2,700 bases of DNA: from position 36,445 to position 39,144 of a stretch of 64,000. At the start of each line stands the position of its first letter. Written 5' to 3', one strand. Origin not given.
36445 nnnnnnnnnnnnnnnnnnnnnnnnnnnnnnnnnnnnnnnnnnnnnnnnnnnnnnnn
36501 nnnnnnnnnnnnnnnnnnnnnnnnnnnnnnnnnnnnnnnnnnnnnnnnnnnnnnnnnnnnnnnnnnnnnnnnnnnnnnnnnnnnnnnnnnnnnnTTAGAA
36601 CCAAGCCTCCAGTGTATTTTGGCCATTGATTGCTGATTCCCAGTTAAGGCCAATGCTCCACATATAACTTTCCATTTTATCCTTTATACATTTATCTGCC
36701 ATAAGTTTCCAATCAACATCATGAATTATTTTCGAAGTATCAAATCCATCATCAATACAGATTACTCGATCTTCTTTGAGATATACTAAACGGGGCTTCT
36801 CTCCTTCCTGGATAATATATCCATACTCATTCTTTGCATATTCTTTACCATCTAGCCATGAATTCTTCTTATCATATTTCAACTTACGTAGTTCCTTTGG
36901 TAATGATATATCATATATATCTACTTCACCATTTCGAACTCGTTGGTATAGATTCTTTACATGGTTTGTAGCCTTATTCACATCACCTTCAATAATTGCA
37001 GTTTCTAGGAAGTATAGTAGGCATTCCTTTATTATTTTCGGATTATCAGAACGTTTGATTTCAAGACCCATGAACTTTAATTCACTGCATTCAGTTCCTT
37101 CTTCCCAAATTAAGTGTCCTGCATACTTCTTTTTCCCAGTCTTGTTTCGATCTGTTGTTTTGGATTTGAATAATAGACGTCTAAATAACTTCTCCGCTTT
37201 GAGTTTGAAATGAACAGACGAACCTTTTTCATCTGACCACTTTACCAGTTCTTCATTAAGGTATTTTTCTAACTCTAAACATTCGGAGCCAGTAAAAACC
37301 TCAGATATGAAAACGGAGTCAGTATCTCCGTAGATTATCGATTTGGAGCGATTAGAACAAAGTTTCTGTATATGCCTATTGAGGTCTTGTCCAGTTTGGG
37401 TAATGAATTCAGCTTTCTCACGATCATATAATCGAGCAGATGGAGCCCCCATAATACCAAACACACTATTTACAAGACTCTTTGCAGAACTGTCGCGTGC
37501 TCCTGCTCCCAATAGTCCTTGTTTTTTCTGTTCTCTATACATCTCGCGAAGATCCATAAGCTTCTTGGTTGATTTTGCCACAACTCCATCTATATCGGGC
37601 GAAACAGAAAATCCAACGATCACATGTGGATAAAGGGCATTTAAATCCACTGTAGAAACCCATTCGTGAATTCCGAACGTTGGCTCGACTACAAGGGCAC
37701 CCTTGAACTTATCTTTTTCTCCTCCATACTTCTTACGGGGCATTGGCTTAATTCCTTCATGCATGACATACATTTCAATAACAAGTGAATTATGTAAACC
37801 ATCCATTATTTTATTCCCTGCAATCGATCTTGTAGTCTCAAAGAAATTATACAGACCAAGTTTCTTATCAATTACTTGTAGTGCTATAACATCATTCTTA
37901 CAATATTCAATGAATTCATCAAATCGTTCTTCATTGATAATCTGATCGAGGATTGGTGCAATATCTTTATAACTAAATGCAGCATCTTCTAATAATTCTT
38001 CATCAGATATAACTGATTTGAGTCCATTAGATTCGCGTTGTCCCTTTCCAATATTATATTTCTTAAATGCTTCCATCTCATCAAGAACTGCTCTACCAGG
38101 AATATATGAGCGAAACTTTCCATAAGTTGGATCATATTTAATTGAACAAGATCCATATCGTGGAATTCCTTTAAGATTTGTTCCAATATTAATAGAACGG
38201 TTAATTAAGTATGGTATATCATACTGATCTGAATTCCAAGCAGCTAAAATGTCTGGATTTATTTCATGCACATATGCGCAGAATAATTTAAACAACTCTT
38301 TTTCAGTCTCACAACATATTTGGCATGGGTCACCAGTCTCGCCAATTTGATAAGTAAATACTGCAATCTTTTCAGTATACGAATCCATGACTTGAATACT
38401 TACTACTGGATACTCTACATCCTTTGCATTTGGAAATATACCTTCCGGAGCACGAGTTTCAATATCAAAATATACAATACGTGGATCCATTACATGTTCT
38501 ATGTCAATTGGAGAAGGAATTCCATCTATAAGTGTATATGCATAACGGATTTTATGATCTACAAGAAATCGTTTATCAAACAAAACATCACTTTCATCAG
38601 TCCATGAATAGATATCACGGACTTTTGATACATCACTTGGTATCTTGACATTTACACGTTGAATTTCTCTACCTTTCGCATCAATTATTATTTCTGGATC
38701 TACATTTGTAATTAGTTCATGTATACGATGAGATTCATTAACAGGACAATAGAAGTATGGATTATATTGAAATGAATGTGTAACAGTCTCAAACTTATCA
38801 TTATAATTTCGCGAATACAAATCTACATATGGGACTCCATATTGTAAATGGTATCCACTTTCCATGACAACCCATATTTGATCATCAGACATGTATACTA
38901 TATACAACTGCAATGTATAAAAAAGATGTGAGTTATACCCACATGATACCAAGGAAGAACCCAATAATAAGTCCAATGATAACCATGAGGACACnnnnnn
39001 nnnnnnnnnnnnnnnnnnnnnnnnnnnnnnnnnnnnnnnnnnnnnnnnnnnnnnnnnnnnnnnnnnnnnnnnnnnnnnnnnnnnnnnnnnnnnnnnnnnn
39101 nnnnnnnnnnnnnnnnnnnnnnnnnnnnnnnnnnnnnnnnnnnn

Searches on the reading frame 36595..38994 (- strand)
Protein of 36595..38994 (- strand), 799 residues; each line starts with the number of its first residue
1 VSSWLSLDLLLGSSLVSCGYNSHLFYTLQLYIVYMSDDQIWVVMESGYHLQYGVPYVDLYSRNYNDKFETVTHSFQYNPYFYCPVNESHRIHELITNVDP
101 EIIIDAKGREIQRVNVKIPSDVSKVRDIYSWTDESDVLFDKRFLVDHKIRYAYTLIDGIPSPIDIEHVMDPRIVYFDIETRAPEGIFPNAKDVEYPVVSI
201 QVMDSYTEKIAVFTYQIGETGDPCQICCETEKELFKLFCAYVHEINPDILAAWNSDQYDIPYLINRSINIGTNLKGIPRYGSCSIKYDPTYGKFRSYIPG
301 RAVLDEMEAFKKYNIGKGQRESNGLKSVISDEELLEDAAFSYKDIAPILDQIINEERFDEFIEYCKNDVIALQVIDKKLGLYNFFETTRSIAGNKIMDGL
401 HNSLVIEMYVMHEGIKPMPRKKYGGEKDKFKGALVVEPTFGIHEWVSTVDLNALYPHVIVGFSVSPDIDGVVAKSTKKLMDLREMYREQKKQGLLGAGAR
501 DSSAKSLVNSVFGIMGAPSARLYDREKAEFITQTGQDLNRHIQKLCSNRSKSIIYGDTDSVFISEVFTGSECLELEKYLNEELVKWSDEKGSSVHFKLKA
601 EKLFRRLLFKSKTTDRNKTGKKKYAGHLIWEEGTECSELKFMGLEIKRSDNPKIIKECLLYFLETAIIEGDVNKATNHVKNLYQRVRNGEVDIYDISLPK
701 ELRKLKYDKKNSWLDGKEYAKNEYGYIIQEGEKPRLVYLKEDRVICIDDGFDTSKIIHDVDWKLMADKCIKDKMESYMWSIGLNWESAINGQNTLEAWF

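Call 9: search_protein_families(library=pfam, proteins=[window:36595-38994:-], max_evalue=0.01)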
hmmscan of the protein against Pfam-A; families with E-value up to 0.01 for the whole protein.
window:36595-38994:- (799 aa): 3 families
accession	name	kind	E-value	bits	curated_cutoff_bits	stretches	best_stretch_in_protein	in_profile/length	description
PF00136.26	DNA_pol_B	-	1.1e-24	87.5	23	2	499-750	152-413/453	DNA polymerase family B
PF03104.25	DNA_pol_B_exo1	-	3e-17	63.3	23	1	166-312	61-230/242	DNA polymerase family B, exonuclease domain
PF10108.15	DNA_pol_B_exo2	-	0.0013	18.9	24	1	229-273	35-78/213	Predicted 3'-5' exonuclease related to the exonuclease domain of PolB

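Call 11: search_dna_similar(query=window:36595-38994:-, collection=phages, mode=protein, max_rows=15)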
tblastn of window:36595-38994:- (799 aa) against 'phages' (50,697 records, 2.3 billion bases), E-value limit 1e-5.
Records with a match: 2539; places in all: 2601; records where one place covers at least 80% of the query: 87.
Best place of each record, by identity: <60% 2539.
By first word of the organism name: Escherichia 652; Synechococcus 377; Klebsiella 326; Salmonella 196; Vibrio 124; Aeromonas 88; Shigella 81; Acinetobacter 69; Cyanophage 61; Campylobacter 53; and 61 more.
By host as written in the record: - 462; Escherichia coli 272; Klebsiella pneumoniae 114; Synechococcus 107; Synechococcus sp. 38; Escherichia coli O157:H7 38; Aeromonas salmonicida 37; Salmonella enterica 30; and 546 more.
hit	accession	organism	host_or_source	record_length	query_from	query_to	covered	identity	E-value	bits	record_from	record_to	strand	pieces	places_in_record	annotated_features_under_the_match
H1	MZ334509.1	Haloarcula virus HJTV-1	Haloarcula japonica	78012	54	793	93%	24.9%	6e-39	162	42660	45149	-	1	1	DNA polymerase elongation subunit family B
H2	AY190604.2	Halophage HF1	-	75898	54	793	93%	24.7%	4e-37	157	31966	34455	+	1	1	DNA polymerase elongation subunit family B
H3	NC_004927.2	Halophage HF1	-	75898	54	793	93%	24.7%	4e-37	157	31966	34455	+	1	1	DNA polymerase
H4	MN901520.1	Halorubrum virus Hardycor2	Halorubrum coriense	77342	54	793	93%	24.7%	4e-37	157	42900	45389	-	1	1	DNA polymerase elongation subunit family B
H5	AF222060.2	Halorubrum phage HF2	Halorubrum coriense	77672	54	793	93%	24.7%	4e-37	157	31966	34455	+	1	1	DNA polymerase elongation subunit family B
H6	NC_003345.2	Halorubrum phage HF2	Halorubrum coriense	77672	54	793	93%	24.7%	4e-37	157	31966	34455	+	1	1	DNA polymerase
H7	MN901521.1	Halorubrum virus Serpecor1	Halorubrum coriense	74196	54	793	93%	24.7%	4e-36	154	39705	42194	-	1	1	DNA polymerase elongation subunit family B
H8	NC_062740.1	Halorubrum virus Serpecor1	Halorubrum coriense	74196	54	793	93%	24.7%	4e-36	154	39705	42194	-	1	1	DNA polymerase elongation subunit family B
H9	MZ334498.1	Halorubrum virus HRTV-20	Halorubrum sp.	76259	54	793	93%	24.4%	4e-40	166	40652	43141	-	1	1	DNA polymerase elongation subunit family B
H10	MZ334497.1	Halorubrum virus HRTV-18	Halorubrum sp.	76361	54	793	93%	24.4%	4e-40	166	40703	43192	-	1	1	DNA polymerase elongation subunit family B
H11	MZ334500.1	Halorubrum virus HRTV-26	Halorubrum sp.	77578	54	793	93%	24.4%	6e-40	166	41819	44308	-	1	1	DNA polymerase elongation subunit family B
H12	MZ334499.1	Halorubrum virus HRTV-22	Halorubrum sp.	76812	54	793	93%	24.4%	2e-39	164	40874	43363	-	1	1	DNA polymerase elongation subunit family B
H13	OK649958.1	Hardygib1 virus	Haloferax gibbonsii Ma2.38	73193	54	793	93%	24.4%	3e-39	163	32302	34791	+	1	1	DNA polymerase elongation subunit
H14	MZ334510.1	Halorubrum phage HRTV-13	Halorubrum sp.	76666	54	793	93%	24.4%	1e-38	161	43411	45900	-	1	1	DNA polymerase elongation subunit family B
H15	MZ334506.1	Halorubrum virus HRTV-16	Halorubrum sp.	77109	54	793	93%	24.4%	1e-38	161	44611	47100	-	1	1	DNA polymerase elongation subunit family B | hypothetical protein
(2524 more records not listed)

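Call 13: find_homologous_proteins(query=window:36595-38994:-)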
Query window:36595-38994:- (799 aa): 112 proteins with E <= 0.001 among 6292 candidates.
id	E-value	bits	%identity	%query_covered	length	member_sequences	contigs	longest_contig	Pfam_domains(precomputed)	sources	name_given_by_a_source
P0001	0.0e+0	1771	100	96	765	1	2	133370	PF00136.27,PF03104.26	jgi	-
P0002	0.0e+0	1325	72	95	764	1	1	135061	PF00136.27,PF03104.26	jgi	jgi:DNA polymerase elongation subunit (family B)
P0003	0.0e+0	1052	60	95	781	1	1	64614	PF00136.27,PF03104.26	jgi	-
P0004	9.1e-295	998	59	65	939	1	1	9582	PF00136.27,PF03104.26,PF14890.12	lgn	-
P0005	3.2e-285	967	51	77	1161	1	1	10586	PF00136.27,PF14528.12,PF10108.16,PF03104.26,PF14890.12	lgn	-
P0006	1.8e-278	944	54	95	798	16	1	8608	PF03175.19,PF00136.27,PF10108.16,PF03104.26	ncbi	-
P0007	4.1e-277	940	53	96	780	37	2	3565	PF00136.27,PF03104.26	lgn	-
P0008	5.6e-276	936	53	95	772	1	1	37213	PF00136.27,PF03104.26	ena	-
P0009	6.6e-274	929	53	95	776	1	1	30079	PF00136.27,PF10108.16,PF03104.26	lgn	-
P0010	1.2e-268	912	53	95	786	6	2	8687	PF00136.27,PF10108.16,PF03104.26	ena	-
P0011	7.0e-268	909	54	96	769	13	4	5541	PF00136.27,PF10108.16,PF03104.26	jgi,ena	-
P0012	1.2e-264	898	51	65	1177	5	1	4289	PF00136.27,PF14528.12,PF10108.16,PF03104.26,PF14890.12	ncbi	-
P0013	1.6e-263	895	53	94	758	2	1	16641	PF00136.27,PF03104.26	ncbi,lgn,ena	-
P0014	2.3e-263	894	51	96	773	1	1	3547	PF00136.27,PF10108.16,PF03104.26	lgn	-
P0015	5.3e-263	893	52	66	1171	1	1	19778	PF00136.27,PF14528.12,PF03104.26,PF14890.12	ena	-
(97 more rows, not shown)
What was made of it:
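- The best annotated PolB relatives are haloarchaeal tailed viruses, and one homologue carries a Methanospirillum MAG name (calls 11, 13).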

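Call 15: find_encoding_contigs(protein=P0002, flank=10000, max_places=3)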
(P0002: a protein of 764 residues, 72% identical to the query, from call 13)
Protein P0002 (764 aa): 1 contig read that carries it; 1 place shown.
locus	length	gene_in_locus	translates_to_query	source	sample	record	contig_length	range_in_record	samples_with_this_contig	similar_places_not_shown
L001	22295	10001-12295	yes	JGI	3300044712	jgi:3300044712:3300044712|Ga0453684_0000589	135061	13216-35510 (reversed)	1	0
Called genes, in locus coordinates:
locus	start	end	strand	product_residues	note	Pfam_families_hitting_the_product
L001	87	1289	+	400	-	-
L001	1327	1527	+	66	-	-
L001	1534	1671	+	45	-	-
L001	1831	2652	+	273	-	PF13479:AAA_24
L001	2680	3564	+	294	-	PF12705:PDDEXK_1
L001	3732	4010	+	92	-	-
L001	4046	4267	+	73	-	-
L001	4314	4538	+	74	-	-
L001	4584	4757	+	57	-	-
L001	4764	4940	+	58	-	-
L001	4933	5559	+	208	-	PF05063:MT-A70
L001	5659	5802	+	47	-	-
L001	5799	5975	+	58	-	-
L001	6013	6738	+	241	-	-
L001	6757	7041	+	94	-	-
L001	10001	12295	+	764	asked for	PF03104:DNA_pol_B_exo1, PF00136:DNA_pol_B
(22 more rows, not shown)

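Call 16: find_encoding_contigs(protein=P0003, flank=10000, max_places=3)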
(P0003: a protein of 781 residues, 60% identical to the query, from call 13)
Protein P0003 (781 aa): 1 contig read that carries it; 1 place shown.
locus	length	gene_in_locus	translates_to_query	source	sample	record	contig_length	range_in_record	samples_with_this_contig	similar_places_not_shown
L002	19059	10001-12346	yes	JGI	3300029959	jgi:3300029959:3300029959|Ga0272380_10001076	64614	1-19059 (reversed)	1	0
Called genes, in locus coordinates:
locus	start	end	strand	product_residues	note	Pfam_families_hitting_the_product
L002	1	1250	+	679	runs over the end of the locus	PF26675:DUF8224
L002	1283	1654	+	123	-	-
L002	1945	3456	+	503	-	PF00580:UvrD-helicase, PF13245:AAA_19, PF13361:UvrD_C, PF13538:UvrD_C_2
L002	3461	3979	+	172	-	PF18907:DUF5662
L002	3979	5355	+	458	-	PF18127:NAMPT_N, PF04095:NAPRTase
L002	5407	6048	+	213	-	-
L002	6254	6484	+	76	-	-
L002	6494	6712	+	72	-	-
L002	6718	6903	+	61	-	-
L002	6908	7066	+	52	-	PF23768:DUF7167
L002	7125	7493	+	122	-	-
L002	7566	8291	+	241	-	-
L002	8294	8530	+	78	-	-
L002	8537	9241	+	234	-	-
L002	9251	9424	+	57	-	-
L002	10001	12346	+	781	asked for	PF03104:DNA_pol_B_exo1, PF00136:DNA_pol_B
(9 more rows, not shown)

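Call 18: find_encoding_contigs(protein=P0001, flank=10000, max_places=3)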
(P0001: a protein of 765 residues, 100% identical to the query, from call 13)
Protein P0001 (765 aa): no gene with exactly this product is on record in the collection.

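Call 33: find_related_loci(query=window:36595-38889:-, collection=viral_contigs, flank=10000)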
Query window:36595-38889:- (764 aa) in viral_contigs; peptide patterns used: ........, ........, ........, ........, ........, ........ (x = any residue, [..] = any of these).
No stretch of DNA in the collection matches any of the patterns.

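Call 35: find_related_loci(query=A1, collection=viral_contigs, flank=10000)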
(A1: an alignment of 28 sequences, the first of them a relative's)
Query A1 (765 aa) in viral_contigs; peptide patterns used: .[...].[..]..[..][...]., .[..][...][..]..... (x = any residue, [..] = any of these).
104 stretches matched a pattern; 54 encode a relative of the query (tblastn E <= 1e-3); 53 distinct loci.
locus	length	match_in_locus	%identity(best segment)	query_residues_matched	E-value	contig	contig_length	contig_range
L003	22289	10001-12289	72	3-765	0e+0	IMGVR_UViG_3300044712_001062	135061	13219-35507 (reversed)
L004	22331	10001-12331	60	2-764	0e+0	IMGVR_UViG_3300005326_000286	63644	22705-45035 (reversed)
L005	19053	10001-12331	60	2-764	0e+0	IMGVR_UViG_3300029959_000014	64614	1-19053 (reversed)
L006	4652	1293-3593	45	3-765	0e+0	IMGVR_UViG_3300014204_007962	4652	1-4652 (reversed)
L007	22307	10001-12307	42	3-765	0e+0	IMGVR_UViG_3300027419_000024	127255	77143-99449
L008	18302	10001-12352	40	4-765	4e-178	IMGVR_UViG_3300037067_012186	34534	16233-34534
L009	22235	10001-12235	37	19-765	9e-168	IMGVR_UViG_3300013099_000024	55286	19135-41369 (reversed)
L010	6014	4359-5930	48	7-524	1e-156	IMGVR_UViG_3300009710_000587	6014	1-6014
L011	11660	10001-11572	48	7-524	4e-155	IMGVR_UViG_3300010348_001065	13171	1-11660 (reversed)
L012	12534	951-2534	48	1-524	1e-153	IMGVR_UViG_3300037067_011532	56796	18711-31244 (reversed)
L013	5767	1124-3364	36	12-765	2e-149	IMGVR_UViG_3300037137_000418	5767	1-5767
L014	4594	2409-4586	35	12-744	8e-142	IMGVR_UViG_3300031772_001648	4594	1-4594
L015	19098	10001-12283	34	12-765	1e-138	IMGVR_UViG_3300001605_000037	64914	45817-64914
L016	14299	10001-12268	34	12-765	1e-138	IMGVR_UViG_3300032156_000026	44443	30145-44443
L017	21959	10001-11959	34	98-764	2e-119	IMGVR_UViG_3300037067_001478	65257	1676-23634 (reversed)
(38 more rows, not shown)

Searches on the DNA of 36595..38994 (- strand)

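Call 84: search_rna_families(source=L024, start=3800, end=5400, threshold=evalue, max_evalue=1, show_alignments=6)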
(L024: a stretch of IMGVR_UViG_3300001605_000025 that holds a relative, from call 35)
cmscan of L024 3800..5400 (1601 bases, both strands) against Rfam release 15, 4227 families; matches with E-value up to 1: 4.
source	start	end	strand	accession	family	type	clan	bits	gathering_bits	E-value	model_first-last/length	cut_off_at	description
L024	4485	4547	+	RF00005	tRNA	Gene; tRNA;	CL00001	30.9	29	0.00047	1-71/71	no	tRNA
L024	4880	4961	+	RF01852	tRNA-Sec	Gene; tRNA;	CL00001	29.4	47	0.0024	1-91/91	no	Selenocysteine transfer RNA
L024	4817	4876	+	RF01684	mascRNA-menRNA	Gene;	-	19.3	42.5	0.78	1-56/56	no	MALAT1-associated small cytoplasmic RNA/MEN beta RNA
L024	4852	4869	+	RF00023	tmRNA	Gene;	CL00001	12.7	47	0.013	346-363/374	no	transfer-messenger RNA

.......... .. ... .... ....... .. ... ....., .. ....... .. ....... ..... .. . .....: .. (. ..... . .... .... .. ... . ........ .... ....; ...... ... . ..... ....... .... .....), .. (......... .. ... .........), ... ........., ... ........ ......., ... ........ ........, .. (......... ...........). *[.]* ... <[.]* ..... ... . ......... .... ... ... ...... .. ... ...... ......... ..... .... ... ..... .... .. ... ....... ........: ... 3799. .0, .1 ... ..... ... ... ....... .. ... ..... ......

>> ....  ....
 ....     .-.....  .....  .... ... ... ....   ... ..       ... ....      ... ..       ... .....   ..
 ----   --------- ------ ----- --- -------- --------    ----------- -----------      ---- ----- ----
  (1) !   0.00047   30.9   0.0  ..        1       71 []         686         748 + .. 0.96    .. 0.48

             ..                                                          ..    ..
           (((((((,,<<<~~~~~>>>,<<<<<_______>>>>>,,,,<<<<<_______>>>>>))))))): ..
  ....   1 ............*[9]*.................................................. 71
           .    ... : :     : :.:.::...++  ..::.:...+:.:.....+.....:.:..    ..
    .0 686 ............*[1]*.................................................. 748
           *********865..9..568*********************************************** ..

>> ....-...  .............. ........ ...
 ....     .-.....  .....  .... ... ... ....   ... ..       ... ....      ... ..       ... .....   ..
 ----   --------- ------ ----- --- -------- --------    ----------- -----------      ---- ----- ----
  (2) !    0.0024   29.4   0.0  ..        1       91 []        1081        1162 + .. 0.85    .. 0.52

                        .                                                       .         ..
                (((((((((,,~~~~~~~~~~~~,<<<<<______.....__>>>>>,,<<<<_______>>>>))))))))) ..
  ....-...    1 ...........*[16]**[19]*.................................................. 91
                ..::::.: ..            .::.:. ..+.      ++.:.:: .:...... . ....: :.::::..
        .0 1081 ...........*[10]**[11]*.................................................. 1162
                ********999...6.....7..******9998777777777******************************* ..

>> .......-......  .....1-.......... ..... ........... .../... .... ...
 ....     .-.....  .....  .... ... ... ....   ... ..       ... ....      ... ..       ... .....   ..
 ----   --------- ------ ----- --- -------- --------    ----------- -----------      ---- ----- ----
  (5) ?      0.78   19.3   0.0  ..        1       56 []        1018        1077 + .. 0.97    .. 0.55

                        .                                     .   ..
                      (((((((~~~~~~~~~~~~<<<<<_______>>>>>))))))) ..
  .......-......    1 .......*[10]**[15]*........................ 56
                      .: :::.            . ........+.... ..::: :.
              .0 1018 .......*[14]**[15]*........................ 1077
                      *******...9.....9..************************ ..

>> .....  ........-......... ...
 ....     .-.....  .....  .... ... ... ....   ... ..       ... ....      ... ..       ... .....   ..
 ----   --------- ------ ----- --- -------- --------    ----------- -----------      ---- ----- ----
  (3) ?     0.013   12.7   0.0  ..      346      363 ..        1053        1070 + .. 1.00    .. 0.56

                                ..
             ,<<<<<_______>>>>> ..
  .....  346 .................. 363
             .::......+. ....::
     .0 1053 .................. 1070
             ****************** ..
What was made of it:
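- Closest known: tRNA-like small RNAs such as mascRNA, and viral tRNA-like structures. Same: A related element in L024 gives a weak mascRNA-model hit, 19.3 bits (call 84).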
